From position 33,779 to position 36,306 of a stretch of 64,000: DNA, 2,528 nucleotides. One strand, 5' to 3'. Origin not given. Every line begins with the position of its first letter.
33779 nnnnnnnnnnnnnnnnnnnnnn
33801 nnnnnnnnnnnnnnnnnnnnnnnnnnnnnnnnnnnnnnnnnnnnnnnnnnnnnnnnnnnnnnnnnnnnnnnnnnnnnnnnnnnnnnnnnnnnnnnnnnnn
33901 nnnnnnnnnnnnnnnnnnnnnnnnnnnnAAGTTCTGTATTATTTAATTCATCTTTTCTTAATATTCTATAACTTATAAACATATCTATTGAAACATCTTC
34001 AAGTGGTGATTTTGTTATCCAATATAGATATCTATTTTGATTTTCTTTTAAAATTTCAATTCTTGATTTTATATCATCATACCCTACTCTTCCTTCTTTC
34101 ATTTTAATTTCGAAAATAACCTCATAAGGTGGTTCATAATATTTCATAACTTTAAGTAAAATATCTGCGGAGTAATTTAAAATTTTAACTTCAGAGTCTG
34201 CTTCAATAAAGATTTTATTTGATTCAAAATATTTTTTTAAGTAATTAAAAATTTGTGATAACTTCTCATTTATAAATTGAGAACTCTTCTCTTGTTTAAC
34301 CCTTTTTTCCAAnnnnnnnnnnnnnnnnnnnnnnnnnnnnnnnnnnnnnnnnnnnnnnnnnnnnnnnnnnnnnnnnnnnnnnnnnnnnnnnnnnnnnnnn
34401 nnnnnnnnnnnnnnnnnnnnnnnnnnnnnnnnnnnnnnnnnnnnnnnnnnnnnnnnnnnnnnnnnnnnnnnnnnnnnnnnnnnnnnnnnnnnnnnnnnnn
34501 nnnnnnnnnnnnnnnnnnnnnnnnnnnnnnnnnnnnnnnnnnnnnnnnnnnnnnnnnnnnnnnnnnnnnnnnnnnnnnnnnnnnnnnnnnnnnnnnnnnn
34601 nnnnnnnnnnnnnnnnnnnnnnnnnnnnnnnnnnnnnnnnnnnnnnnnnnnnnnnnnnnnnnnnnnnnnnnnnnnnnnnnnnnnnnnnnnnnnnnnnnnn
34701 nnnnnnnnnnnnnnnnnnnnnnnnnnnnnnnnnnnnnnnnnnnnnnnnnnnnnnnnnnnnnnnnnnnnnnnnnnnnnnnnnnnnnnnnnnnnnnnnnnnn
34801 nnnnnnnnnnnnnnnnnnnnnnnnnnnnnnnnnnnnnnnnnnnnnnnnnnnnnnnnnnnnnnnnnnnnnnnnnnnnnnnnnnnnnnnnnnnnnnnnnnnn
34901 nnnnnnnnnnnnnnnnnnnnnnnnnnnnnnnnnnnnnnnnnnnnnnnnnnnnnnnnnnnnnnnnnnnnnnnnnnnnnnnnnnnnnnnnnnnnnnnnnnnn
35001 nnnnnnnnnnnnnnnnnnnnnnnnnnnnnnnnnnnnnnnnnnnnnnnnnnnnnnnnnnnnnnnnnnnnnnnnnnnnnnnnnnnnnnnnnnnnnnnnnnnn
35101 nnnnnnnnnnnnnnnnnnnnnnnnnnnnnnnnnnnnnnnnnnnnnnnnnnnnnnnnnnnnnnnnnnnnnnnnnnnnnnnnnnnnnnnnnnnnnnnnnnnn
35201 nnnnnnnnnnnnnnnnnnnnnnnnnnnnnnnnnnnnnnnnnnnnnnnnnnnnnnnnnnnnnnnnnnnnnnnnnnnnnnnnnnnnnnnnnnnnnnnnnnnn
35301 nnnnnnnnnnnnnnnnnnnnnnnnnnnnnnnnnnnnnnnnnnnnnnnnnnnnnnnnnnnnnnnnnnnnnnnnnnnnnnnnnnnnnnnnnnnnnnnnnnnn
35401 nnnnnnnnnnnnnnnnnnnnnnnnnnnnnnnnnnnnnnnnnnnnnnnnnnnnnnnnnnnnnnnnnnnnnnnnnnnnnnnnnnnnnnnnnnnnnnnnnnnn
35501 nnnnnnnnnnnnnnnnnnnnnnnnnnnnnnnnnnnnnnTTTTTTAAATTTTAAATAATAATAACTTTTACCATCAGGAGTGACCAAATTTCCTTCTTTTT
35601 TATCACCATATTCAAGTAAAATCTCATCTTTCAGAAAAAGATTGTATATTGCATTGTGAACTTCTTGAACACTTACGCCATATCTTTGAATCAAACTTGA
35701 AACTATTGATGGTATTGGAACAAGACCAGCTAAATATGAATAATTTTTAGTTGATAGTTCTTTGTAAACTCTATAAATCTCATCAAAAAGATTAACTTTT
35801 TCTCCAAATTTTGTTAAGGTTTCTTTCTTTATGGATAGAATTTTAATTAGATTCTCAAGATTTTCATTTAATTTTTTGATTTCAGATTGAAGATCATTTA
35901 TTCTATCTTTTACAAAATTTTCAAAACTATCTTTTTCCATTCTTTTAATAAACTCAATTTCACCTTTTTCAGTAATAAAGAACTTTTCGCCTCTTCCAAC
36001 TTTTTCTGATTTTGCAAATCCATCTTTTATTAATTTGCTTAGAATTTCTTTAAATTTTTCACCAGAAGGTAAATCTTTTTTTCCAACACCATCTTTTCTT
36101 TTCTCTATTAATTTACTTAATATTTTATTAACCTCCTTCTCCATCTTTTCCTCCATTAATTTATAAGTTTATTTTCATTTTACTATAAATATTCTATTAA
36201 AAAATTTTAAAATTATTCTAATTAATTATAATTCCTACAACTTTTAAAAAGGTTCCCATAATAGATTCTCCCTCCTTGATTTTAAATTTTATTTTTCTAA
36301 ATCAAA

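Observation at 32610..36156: Uncharacterised 206-aa / Arch_ATPase-like NTPase / WYL-regulator operon fused to the front of the type I-B cas operon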

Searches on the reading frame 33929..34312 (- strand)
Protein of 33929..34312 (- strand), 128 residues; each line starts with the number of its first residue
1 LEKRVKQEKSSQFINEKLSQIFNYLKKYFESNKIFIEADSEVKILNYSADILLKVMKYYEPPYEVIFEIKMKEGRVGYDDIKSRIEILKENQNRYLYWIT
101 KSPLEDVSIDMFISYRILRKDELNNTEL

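Call 71: search_solved_structures(query=A6, max_evalue=10, show_alignments=2)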
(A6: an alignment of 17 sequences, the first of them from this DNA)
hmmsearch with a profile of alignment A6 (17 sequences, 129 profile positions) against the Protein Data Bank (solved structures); distinct sequences matched with E-value up to 10: 8.
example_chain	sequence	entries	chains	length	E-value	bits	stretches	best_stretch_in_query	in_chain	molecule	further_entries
8kac_A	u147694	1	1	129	0.017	18.1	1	66-113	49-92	De novo design protein -NX1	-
2xn0_A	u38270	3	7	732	0.36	13.8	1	78-120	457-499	ALPHA-GALACTOSIDASE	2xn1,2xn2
4oc8_A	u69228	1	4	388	0.38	13.7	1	60-119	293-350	restriction endonuclease AspBHI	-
5d55_A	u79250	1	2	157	0.5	13.4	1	8-42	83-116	HdaB,HdaA (Adhesin), HUS-associated diffuse adherence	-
9ik8_E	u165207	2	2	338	0.85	12.6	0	86-107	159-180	scFv16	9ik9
3hq2_A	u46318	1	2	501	0.9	12.5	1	33-88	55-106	Bacillus subtilis M32 carboxypeptidase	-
3jd5_J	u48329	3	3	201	1.1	12.2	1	64-99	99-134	28S ribosomal protein S10, mitochondrial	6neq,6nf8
5cwp_A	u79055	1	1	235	2.2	11.3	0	2-32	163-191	Designed helical repeat protein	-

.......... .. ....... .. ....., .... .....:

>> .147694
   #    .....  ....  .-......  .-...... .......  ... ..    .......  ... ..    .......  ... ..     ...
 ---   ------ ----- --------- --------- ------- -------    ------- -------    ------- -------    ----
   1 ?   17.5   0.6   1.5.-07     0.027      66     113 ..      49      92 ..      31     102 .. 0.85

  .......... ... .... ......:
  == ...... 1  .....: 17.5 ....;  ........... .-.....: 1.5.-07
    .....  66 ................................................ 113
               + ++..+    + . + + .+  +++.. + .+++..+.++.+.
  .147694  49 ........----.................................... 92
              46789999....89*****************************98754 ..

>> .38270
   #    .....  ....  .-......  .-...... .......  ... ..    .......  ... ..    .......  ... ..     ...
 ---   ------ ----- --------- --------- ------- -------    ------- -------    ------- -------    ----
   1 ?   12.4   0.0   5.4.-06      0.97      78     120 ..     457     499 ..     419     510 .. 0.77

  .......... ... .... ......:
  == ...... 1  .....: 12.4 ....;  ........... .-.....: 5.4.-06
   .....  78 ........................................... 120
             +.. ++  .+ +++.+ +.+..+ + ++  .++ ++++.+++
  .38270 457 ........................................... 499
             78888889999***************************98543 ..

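Call 72: search_protein_families(library=pfam, alignment_id=A6, max_evalue=10)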
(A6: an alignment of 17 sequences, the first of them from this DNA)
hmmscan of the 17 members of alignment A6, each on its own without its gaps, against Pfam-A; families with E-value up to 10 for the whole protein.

A. member 1, seq(128 aa): 0 families

B. families by the number of members that match (of 17 scanned): 9 families
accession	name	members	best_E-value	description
PF13156.12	Mrr_cat_2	8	0.0041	Restriction endonuclease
PF04471.18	Mrr_cat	6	0.0019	Restriction endonuclease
PF08011.17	PDDEXK_9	1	0.0045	PD-(D/E)XK nuclease superfamily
PF02186.21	TFIIE_beta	1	0.022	TFIIE beta subunit core domain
PF16232.10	DUF4891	1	0.025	Domain of unknown function (DUF4891)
PF24413.1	W02B3_4_N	1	0.038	W02B3.4-like, N-terminal domain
PF22344.2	SIR3_C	1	0.05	Regulatory protein SIR3, C-terminal domain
PF01948.23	PyrI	1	0.11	Aspartate carbamoyltransferase regulatory chain, allosteric domain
PF14280.11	DUF4365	1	0.13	Domain of unknown function (DUF4365)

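Call 109: search_solved_structures(query=A6, max_evalue=1, show_alignments=3)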
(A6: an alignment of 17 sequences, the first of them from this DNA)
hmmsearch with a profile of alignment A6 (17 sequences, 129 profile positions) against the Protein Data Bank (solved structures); distinct sequences matched with E-value up to 1: 6.
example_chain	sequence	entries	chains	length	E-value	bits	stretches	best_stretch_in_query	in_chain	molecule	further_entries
8kac_A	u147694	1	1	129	0.017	18.1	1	66-113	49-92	De novo design protein -NX1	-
2xn0_A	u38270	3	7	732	0.36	13.8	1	78-120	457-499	ALPHA-GALACTOSIDASE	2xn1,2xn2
4oc8_A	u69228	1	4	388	0.38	13.7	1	60-119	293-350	restriction endonuclease AspBHI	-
5d55_A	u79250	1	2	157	0.5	13.4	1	8-42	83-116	HdaB,HdaA (Adhesin), HUS-associated diffuse adherence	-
9ik8_E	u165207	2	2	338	0.85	12.6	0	86-107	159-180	scFv16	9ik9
3hq2_A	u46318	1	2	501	0.9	12.5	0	33-88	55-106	Bacillus subtilis M32 carboxypeptidase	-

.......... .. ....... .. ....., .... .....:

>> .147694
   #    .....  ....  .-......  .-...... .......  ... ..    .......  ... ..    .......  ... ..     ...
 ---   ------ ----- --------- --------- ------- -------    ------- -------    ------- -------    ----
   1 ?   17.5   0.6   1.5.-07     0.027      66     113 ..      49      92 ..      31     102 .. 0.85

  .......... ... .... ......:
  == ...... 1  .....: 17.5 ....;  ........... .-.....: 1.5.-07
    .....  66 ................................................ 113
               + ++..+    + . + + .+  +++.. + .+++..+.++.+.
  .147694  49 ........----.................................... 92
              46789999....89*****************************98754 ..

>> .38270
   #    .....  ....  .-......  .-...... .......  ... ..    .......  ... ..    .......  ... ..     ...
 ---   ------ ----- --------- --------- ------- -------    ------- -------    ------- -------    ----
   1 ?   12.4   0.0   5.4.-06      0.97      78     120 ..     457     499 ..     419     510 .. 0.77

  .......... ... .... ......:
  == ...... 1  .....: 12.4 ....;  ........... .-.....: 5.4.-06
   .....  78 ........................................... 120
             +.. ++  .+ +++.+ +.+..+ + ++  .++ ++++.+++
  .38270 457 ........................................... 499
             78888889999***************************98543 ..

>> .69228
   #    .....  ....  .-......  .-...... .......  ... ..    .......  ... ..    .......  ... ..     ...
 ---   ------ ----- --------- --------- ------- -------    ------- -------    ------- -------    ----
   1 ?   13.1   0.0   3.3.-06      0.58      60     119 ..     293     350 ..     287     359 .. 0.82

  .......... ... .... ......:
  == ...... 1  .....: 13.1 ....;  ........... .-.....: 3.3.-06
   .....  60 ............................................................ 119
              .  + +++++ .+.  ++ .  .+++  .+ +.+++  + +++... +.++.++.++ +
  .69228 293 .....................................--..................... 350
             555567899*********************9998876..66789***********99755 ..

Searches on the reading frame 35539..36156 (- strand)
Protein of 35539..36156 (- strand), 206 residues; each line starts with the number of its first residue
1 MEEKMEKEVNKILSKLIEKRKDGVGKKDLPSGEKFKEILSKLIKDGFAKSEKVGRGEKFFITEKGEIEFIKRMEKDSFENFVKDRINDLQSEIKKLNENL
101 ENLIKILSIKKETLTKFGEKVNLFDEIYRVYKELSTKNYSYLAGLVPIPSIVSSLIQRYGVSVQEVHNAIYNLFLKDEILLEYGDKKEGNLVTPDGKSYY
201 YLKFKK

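Call 4: search_protein_families(library=pfam, proteins=[window:35539-36156:-], max_evalue=0.1)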
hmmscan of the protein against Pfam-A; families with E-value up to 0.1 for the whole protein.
window:35539-36156:- (206 aa): 7 families
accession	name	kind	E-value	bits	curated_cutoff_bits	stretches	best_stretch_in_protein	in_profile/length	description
PF08537.15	NBP1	-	0.0053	16.8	25.8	1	74-127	172-225/330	Fungal Nap binding protein NBP1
PF03962.21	Mnd1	-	0.0091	16.7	23.5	1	33-59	30-56/60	Mnd1 HTH domain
PF22665.2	DUF6293_C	-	0.013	16.4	27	1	36-66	65-95/101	DUF6293 C-terminal winged helix domain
PF24151.2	ArlX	-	0.017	15.1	28.7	1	69-111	65-107/229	ArlX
PF05121.17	GvpK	-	0.072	13.6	25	0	66-114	29-74/85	Gas vesicle protein K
PF06698.16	DUF1192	-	0.074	13.6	25.5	0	83-101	26-44/58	Protein of unknown function (DUF1192)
PF05531.17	NPV_P10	-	0.092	13.7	29.8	0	82-127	16-64/75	Nucleopolyhedrovirus P10 protein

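Call 5: search_protein_families(library=padloc, proteins=[window:35539-36156:-], max_evalue=1)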
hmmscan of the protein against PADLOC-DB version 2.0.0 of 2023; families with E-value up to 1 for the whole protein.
window:35539-36156:- (206 aa): 4 families
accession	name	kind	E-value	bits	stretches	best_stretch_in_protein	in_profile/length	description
PDLC03869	LmuC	-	0.0004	18.1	1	33-98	90-153/168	-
PDLC03859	LmuB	-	0.0043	14.3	1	4-122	378-480/611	-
PDLC01861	CARF3--CARF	-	0.013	12.9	1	36-66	220-250/260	-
PDLC01847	CARF3--CARF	-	0.014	13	1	36-66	199-229/239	-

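Call 6: search_protein_families(library=ncbifam, proteins=[window:35539-36156:-], max_evalue=1)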
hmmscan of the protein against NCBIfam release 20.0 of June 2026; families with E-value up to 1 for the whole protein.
window:35539-36156:- (206 aa): 1 family
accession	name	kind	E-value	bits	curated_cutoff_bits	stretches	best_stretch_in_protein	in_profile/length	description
NF004434.0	PRK05771.3-3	equivalog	0.11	10.8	777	1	79-187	220-322/686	V-type ATP synthase subunit I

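Call 8: find_homologous_proteins(query=window:35539-36156:-)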
Query window:35539-36156:- (206 aa): 16 proteins with E <= 0.001 among 915 candidates.
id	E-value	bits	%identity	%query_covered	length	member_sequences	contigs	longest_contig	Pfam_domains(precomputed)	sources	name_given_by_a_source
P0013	3.3e-122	423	100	100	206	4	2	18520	-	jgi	jgi:DNA-binding PadR family transcriptional regulator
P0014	1.0e-95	337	80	98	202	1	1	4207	PF22665.4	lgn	-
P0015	1.0e-73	265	65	98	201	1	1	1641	-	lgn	-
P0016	4.3e-70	253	61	98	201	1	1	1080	-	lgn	-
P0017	7.6e-68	246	61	100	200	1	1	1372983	-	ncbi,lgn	-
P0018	4.3e-67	244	60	95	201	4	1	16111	-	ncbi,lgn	ncbi:MAG: hypothetical protein QXP60_07915 [Nitrososphaerota archaeon]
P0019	1.5e-63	232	63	95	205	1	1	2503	-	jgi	-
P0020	1.5e-63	232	58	98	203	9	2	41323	-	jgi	-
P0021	9.9e-63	229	58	95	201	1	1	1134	-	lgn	-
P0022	2.8e-51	192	53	95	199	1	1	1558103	-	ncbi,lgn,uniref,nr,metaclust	ncbi:helix-turn-helix domain-containing protein [Caldisericum exile]|uniref:Uncharacterized protein 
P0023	9.2e-48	181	63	65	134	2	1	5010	-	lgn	-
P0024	9.0e-44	168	48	95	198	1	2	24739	-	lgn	-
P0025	4.8e-41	159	47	95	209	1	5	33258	-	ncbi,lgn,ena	ncbi:MAG: hypothetical protein ACPLWB_06800 [Caldisericia bacterium]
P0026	2.6e-40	156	45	100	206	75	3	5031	-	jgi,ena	-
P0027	7.6e-40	155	44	90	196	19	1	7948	-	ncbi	-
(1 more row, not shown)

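Call 28: search_solved_structures(query=A2, max_evalue=1)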
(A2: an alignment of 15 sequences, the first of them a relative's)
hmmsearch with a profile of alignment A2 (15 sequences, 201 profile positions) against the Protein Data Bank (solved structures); distinct sequences matched with E-value up to 1: 6.
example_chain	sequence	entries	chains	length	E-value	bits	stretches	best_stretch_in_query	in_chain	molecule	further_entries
9r1o_A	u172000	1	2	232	0.0029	20.6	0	71-129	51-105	sc-apCC-6-DPH-NR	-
1ei3_B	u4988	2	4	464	0.08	15.9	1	24-106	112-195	FIBRINOGEN | Fibrinogen beta chain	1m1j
2co5_A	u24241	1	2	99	0.11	15.4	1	32-67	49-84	VIRAL PROTEIN F93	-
7c0i_A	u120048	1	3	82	0.31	14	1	147-174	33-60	Double-stranded RNA-binding protein,Double-stranded RNA-specific adenosine deaminase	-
3vop_A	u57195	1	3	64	0.54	13.2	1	63-107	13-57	Protein A27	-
7uic_c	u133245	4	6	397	0.6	13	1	64-152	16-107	Mediator of RNA polymerase II transcription subunit 3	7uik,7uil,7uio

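Call 29: search_protein_families(library=phrogs, proteins=[window:35539-36156:-], max_evalue=0.1)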
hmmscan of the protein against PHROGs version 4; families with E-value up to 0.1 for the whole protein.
window:35539-36156:- (206 aa): 4 families
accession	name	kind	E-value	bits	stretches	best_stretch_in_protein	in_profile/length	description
phrog_937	-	other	0.0097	17.2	1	67-126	10-72/115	hemolysin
phrog_4704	-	tail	0.061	13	1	32-123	103-181/625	tail length tape measure protein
phrog_13576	-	other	0.073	14.3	0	66-126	54-112/126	methyltransferase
phrog_26211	-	unknown function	0.091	13.8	0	28-66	98-138/159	-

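Call 31: predict_structure(alignment_id=A2)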
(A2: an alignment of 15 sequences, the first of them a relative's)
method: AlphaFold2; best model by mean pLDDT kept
length: 206 residues; sequences in the alignment: 15
mean_pLDDT: 85.6   pTM: 0.45
mean pLDDT of the five models: 85.6, 85.2, 85.1, 83.7, 83.2
residues with pLDDT >= 90: 98; 70-90: 89; 50-70: 9; < 50: 10
segments of 3 or more residues with pLDDT < 50: 110-119
pLDDT, mean of each block of 10 residues (from residue 1): 76 90 88 86 95 91 92 84 86 88 69 43 92 93 93 89 92 95 80 87 92
secondary structure, 60 per line:
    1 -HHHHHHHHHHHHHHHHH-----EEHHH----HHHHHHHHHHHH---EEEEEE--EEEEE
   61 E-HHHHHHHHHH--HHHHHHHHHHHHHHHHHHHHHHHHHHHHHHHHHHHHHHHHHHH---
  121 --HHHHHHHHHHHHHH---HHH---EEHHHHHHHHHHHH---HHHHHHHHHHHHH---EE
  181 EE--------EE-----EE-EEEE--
elements in order: H2-18 H33-44 E48-53 E56-61 H63-72 H75-117 H123-136 H148-159 H163-175 E179-182 E201-204
